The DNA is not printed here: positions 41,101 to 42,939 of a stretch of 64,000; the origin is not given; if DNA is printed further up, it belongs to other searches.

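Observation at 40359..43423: Operon pairing a tubulin-tyrosine-ligase-like ATP-grasp with a RimK-like glutamate ligase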

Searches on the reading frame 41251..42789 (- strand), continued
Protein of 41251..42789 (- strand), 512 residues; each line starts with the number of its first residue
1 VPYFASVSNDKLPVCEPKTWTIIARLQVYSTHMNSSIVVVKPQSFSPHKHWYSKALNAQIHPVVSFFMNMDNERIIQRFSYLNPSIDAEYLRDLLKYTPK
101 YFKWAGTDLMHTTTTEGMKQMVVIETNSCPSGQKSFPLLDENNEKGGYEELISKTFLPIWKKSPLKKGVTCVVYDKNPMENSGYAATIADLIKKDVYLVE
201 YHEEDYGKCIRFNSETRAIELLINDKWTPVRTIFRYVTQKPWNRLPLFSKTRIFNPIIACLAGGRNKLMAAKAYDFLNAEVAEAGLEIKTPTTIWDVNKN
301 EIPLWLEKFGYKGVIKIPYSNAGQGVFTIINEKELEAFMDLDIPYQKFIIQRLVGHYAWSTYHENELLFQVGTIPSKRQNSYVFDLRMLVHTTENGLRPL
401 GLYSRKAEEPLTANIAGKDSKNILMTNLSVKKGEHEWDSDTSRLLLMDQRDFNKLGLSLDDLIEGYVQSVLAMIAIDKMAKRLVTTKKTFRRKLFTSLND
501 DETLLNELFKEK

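Call 60: search_protein_families(library=pfam, proteins=[L015:8894-9883:+, L015:6251-6928:-, L015:5211-6233:-, L015:10276-12183:-, L008:8878-10038:-], max_evalue=0.001)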
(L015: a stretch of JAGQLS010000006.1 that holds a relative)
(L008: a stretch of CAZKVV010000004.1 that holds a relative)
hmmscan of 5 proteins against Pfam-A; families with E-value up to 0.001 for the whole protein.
L015:8894-9883:+ (329 aa): 1 family
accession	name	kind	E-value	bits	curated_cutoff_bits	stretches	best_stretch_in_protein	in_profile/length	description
PF00892.27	EamA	-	4.5e-28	98.7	28.2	2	181-321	4-134/135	EamA-like transporter family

L015:6251-6928:- (225 aa): 2 families
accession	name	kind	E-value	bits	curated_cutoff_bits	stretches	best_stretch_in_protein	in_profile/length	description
PF00072.30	Response_reg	-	5.6e-30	104.2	30.2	1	4-113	2-111/111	Response regulator receiver domain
PF00486.34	Trans_reg_C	-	2.6e-25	88.7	26.2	1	145-222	1-77/77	Transcriptional regulatory protein, C terminal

L015:5211-6233:- (340 aa): 2 families
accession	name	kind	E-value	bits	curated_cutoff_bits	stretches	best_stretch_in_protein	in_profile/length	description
PF02518.31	HATPase_c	-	1.6e-29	103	26.4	1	229-339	2-109/111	Histidine kinase-, DNA gyrase B-, and HSP90-like ATPase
PF00512.31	HisKA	-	5.3e-13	49.2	26.9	1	119-181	2-62/66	His Kinase A (phospho-acceptor) domain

L015:10276-12183:- (635 aa): 0 families

L008:8878-10038:- (386 aa): 2 families
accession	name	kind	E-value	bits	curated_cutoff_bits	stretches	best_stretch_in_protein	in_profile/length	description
PF07690.21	MFS_1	-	3.3e-19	69.4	33.4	1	29-346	25-346/347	Major Facilitator Superfamily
PF12832.13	MFS_1_like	-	1.4e-06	28.1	25.2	1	26-296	24-302/373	MFS_1 like family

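Call 61: list_cluster_members(proteins=[P0159, P0162, P0166, P0168, P0170, P0171, P0181, P0183, P0184, P0185])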
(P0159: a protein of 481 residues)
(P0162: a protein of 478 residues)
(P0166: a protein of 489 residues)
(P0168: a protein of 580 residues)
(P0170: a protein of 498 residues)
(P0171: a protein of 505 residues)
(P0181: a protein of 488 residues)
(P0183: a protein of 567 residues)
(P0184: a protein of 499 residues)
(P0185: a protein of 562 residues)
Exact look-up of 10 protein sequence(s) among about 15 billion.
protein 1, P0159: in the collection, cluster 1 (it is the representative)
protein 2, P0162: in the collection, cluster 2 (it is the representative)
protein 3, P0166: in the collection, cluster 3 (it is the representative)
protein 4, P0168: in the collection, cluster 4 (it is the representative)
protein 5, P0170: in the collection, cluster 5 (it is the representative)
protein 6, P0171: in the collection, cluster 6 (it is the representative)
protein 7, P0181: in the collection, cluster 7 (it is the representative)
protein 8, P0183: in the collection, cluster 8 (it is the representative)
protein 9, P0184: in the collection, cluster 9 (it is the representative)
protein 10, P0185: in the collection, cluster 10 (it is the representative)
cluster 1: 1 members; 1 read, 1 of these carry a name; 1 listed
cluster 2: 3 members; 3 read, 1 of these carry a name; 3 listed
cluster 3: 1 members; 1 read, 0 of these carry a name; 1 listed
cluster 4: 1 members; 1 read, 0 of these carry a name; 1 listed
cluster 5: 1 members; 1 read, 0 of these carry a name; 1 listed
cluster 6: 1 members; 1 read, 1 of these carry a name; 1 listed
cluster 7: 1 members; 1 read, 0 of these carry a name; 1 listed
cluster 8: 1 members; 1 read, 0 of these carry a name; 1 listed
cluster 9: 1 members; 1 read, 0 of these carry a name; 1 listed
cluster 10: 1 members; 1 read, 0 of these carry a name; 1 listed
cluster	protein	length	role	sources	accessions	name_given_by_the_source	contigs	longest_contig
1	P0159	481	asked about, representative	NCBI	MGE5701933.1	MAG: hypothetical protein ACM32O_05345 [Clostridia bacterium]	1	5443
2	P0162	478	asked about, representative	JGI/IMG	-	-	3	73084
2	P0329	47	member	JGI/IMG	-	histidine triad (HIT) family protein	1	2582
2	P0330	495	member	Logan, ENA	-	-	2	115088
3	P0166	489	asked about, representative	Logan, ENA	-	-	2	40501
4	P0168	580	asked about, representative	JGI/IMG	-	-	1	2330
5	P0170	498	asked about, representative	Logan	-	-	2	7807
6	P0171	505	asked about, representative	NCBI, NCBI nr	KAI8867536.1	hypothetical protein GQ42DRAFT_171647 [Ramicandelaber brevisporus]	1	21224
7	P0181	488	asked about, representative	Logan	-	-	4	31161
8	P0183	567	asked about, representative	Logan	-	-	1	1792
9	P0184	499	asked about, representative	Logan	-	-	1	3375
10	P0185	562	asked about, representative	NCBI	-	-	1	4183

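Call 62: find_encoding_contigs(protein=P0162, flank=6000, max_places=2)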
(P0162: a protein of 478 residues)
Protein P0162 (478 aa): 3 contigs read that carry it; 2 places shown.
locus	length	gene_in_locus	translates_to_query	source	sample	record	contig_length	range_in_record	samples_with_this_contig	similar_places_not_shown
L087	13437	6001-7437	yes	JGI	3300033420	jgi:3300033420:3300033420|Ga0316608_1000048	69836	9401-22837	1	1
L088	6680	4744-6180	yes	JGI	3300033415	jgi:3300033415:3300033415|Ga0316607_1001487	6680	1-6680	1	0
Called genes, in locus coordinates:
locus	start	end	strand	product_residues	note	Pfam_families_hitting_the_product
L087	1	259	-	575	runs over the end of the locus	PF09820:AAA-ATPase_like, PF08011:PDDEXK_9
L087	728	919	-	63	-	PF00313:CSD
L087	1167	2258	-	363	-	PF00724:Oxidored_FMN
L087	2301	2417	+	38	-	-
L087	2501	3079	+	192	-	-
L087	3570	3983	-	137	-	PF01894:YjbQ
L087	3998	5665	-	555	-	PF18962:Por_Secre_tail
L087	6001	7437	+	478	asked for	-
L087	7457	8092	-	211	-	PF13715:CarbopepD_reg_2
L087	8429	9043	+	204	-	-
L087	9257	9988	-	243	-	PF08713:DNA_alkylation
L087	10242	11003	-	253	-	PF01145:Band_7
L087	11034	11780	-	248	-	PF04536:TPM_phosphatase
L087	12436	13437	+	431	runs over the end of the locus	PF00691:OmpA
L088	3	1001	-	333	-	?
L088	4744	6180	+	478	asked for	-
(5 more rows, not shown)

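Call 63: find_encoding_contigs(protein=P0166, flank=6000, max_places=2)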
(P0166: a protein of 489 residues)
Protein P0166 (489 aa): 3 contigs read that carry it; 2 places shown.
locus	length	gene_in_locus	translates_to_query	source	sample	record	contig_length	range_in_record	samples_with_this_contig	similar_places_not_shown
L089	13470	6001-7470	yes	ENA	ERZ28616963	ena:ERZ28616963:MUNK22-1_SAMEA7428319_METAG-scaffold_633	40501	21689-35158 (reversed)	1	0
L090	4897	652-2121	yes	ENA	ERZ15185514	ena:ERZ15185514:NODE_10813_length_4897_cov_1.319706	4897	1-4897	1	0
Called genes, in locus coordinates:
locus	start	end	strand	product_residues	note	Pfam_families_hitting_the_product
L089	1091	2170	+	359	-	-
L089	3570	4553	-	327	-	PF00106:adh_short, PF08659:KR (faint), PF13561:adh_short_C2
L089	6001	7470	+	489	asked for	-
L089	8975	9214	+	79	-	-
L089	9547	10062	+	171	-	-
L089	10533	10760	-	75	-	-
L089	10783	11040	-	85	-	PF01556:DnaJ_C (weak)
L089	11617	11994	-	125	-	PF00226:DnaJ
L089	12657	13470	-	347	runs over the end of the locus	PF01363:FYVE (weak)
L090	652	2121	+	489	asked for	-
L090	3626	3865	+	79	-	-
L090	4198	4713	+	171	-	-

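Call 71: search_solved_structures(query=L040:9392-10390:+, max_evalue=0.001)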
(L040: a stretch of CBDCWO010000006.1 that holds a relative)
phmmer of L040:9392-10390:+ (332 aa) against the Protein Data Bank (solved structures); distinct sequences matched with E-value up to 0.001: 6.
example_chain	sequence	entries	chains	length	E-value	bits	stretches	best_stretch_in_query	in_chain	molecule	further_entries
3na6_A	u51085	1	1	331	1.6e-18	69.9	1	28-329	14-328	Succinylglutamate desuccinylase/aspartoacylase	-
6twm_A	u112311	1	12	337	2.8e-18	69.2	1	28-329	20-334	N-acetyl-L-2,4-diaminobutyric acid deacetylase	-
6twl_A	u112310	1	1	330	3.4e-18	68.9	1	28-329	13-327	N-acetyl-L-2,4-diaminobutyric acid deacetylase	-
3cdx_A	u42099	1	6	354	1.5e-15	60.2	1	45-248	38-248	Succinylglutamatedesuccinylase/aspartoacylase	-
2qj8_A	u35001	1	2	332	1.7e-10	43.6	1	48-248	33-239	Mlr6093 protein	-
3fmc_A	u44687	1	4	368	3.2e-05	26.2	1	44-115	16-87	Putative succinylglutamate desuccinylase / aspartoacylase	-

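Call 73: search_solved_structures(query=L040:8428-9435:+, max_evalue=0.00001)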
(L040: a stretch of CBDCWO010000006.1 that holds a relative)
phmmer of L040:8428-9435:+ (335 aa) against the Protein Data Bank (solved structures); distinct sequences matched with E-value up to 0.00001: 2.
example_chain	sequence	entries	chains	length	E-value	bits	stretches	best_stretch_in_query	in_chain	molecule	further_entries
1gsa_A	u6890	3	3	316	2.8e-18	69.6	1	83-300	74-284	GLUTATHIONE SYNTHETASE | GLUTATHIONE BIOSYNTHETIC LIGASE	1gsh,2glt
1glv_A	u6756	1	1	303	3.2e-11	46.4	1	83-299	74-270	GLUTATHIONE SYNTHASE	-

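Call 74: list_cluster_members(proteins=[P0157, P0164, P0167, P0177, P0179, P0182, P0198, P0203, P0206, P0212])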
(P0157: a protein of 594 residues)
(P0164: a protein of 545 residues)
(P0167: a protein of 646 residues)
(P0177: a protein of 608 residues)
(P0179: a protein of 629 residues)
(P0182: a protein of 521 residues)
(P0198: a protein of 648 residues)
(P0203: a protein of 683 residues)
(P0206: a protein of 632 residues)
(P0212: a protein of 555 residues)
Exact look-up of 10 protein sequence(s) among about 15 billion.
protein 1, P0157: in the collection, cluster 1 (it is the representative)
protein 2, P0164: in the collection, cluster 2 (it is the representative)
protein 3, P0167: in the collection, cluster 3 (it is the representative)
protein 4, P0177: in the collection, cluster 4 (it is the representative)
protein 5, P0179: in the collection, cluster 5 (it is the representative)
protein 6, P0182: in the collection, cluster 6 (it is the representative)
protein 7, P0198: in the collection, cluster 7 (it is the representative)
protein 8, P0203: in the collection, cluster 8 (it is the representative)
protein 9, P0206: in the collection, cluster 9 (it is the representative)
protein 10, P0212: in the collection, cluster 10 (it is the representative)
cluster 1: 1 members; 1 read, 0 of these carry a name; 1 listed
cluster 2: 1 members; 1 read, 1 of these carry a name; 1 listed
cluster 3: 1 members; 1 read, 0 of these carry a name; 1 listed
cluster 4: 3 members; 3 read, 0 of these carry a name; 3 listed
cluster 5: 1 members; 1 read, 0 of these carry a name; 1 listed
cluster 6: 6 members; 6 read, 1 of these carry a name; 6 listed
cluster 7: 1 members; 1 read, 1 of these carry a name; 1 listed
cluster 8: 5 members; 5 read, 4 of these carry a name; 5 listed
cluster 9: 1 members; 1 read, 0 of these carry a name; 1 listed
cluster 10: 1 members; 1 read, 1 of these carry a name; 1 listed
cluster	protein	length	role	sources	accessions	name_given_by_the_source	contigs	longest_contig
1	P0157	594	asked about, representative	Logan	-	-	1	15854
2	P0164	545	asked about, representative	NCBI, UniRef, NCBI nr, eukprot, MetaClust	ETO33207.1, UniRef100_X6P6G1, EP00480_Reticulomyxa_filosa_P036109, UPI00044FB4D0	hypothetical protein RFI_03899 [Reticulomyxa filosa] | Uncharacterized protein n=1 Tax=Reticulomyxa filosa TaxID=46433 RepID=X6P6G1_RETFI | ETO33207.1 hypothetical protein RFI_03899 [Reticulomyxa filosa]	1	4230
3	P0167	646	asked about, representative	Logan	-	-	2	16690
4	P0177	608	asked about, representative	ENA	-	-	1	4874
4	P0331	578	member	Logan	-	-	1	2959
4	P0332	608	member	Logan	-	-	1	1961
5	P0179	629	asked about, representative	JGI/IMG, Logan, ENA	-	-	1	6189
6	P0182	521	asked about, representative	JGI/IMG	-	hypothetical protein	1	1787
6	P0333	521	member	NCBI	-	-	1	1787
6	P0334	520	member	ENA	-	-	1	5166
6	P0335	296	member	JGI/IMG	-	-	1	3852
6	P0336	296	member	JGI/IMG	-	-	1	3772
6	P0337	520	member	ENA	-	-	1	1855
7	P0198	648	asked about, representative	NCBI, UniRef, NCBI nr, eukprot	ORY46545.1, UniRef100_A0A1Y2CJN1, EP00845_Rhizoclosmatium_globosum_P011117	hypothetical protein BCR33DRAFT_736708 [Rhizoclosmatium globosum] | Uncharacterized protein n=1 Tax=Rhizoclosmatium globosum TaxID=329046 ... | ORY46545.1 hypothetical protein BCR33DRAFT_736708 [Rhizoclosmatium globosum]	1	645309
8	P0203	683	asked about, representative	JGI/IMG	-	hypothetical protein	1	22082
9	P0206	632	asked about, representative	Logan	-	-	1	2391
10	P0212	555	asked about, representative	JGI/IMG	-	hypothetical protein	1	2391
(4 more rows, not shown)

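Call 82: find_encoding_contigs(protein=P0015, flank=6000, max_places=1)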
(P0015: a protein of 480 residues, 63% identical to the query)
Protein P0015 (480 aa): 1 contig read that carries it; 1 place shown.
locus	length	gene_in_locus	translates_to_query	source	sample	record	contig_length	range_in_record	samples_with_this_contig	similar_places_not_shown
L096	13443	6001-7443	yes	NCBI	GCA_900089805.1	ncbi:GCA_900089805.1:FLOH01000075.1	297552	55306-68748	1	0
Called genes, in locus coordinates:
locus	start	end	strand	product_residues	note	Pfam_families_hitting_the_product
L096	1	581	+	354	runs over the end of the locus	-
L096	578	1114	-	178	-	-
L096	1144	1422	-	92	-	-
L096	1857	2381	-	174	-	PF00961:LAGLIDADG_1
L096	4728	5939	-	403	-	PF02540:NAD_synthase (weak), PF03054:tRNA_Me_trans, PF20259:tRNA_Me_trans_M, PF20258:tRNA_Me_trans_C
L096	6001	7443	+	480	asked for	-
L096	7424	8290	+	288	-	PF14397:ATPgrasp_ST (faint), PF02655:ATP-grasp_3, PF08443:RimK, PF02955:GSH-S_ATP (weak), PF18299:R2K_2 (weak)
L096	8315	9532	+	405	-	PF01071:GARS_A (weak), PF13535:ATP-grasp_4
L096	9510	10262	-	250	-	PF01509:TruB_N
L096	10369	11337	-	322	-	PF08014:MATCAP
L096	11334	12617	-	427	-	PF14397:ATPgrasp_ST, PF14398:ATPgrasp_YheCD (faint), PF08443:RimK (faint)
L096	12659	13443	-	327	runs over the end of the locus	PF14402:7TM_transglut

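Call 83: find_encoding_contigs(protein=P0020, flank=6000, max_places=1)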
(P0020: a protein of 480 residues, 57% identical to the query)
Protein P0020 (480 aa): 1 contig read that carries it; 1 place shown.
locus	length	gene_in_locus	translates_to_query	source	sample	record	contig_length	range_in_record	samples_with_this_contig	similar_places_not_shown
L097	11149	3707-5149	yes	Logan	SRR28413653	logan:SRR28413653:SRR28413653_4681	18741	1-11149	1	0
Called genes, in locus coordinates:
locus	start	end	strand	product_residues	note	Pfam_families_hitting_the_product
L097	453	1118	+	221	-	-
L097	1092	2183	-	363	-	PF03054:tRNA_Me_trans, PF20259:tRNA_Me_trans_M, PF20258:tRNA_Me_trans_C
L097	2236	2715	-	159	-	PF00702:Hydrolase (faint), PF03031:NIF (weak), PF13419:HAD_2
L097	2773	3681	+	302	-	PF14397:ATPgrasp_ST (faint), PF02655:ATP-grasp_3 (weak), PF02955:GSH-S_ATP (weak), PF08443:RimK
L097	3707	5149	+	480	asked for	-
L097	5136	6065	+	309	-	PF14397:ATPgrasp_ST (weak), PF02655:ATP-grasp_3, PF08443:RimK, PF14398:ATPgrasp_YheCD (faint), PF02955:GSH-S_ATP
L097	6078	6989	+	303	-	PF14397:ATPgrasp_ST (faint), PF14398:ATPgrasp_YheCD (faint), PF02655:ATP-grasp_3, PF08443:RimK, PF02955:GSH-S_ATP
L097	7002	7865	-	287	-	PF02955:GSH-S_ATP (weak), PF07478:Dala_Dala_lig_C, PF08443:RimK, PF14398:ATPgrasp_YheCD (faint)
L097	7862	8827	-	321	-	PF08014:MATCAP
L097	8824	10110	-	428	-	PF14397:ATPgrasp_ST, PF08443:RimK (faint)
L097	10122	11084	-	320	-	PF14402:7TM_transglut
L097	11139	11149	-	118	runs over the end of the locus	PF04020:Phage_holin_4_2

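Call 89: find_encoding_contigs(protein=P0014, flank=8000, max_places=1)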
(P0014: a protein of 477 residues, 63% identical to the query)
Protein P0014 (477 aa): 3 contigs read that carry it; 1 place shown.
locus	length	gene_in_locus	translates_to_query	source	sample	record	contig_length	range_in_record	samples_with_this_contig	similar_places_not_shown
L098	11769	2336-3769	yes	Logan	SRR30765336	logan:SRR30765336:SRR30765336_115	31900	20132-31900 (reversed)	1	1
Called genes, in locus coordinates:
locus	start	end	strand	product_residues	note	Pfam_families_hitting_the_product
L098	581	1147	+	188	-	-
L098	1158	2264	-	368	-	PF02540:NAD_synthase (weak), PF03054:tRNA_Me_trans, PF20259:tRNA_Me_trans_M, PF20258:tRNA_Me_trans_C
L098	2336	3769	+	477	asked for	-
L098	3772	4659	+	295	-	PF02655:ATP-grasp_3 (faint), PF08443:RimK, PF02955:GSH-S_ATP, PF07478:Dala_Dala_lig_C (faint)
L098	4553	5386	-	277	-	PF01509:TruB_N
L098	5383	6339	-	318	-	PF08014:MATCAP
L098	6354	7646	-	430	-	PF14397:ATPgrasp_ST, PF01071:GARS_A (faint), PF08443:RimK (faint)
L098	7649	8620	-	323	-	PF14402:7TM_transglut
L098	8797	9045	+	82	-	-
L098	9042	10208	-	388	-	PF27096:UvrC_M, PF08459:UvrC_RNaseH_dom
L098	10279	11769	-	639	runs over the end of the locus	PF01841:Transglut_core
